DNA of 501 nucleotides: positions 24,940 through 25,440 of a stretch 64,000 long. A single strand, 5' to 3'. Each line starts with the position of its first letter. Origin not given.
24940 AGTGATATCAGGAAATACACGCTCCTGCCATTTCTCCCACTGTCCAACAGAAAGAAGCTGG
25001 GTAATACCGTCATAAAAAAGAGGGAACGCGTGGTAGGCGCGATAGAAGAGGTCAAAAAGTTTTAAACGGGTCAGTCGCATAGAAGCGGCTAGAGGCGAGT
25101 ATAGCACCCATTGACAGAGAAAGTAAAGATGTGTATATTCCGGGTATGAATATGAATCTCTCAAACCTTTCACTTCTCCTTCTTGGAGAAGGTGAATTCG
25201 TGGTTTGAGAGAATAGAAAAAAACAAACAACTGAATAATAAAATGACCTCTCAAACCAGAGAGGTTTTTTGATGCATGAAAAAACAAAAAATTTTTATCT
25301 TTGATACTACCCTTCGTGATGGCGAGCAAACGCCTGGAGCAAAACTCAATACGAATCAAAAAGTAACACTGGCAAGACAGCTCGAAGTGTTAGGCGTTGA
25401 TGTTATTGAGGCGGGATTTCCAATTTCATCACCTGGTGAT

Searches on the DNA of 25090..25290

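Call 54: search_rna_families(source=window, start=25090, end=25290, threshold=evalue, max_evalue=10)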
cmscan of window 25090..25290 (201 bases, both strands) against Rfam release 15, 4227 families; matches with E-value up to 10: 22.
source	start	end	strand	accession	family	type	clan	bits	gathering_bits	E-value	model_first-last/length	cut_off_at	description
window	25157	25212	+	RF00884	MIR815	Gene; miRNA;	-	23.3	63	0.016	1-81/81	no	MIR815 microRNA precursor family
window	25195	25278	+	RF02075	STnc230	Gene; sRNA;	-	18.9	50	1.4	1-83/83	no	Enterobacterial sRNA STnc230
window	25158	25211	-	RF00884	MIR815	Gene; miRNA;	-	17.3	63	0.65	1-81/81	no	MIR815 microRNA precursor family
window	25157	25212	-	RF03938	mir-4662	Gene; miRNA;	-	17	97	0.71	1-67/67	no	mir-4662 microRNA precursor family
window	25217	25273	+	RF01859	Phe_leader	Cis-reg; leader;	-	16.6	55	1.7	1-125/125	no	Phenylalanine leader peptide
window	25161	25228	+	RF00736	mir-320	Gene; miRNA;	-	15.9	55.5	0.35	1-76/76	no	mir-320 microRNA precursor family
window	25177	25265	+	RF03500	mir-1262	Gene; miRNA;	-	15.8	70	1.8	1-91/91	no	mir-1262 microRNA precursor family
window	25158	25210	-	RF00755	mir-542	Gene; miRNA;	-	15.6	70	1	1-80/80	no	mir-542 microRNA precursor family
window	25236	25290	-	RF02943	Bacteroidales-2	Gene; sRNA;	-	15.2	204.3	0.043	338-392/392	5'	Bacteroidales-2 RNA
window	25154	25212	+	RF00697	mir-186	Gene; miRNA;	-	14.9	70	2.8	1-82/82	no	mir-186 microRNA precursor family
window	25235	25290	-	RF04177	BTnc201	Gene; sRNA;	-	14.6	105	3.4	37-99/99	5'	Bacteroides sRNA BTnc201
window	25151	25215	+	RF04099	MIR837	Gene; miRNA;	-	14.1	117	3.5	1-122/122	no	MIR837 microRNA precursor family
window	25199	25258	+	RF01625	ceN28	Gene; snRNA; snoRNA; CD-box;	-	13.7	70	3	1-88/88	no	Caenorhabditis snoRNA ceN28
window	25210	25274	+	RF01559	DdR1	Gene; snRNA; snoRNA; CD-box;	-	12.3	70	6.5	1-66/66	no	Dictyostelium snoRNA DdR1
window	25155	25214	-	RF04147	MIR6224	Gene; miRNA;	-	12.1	171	4.2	1-176/176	no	MIR6224 microRNA precursor family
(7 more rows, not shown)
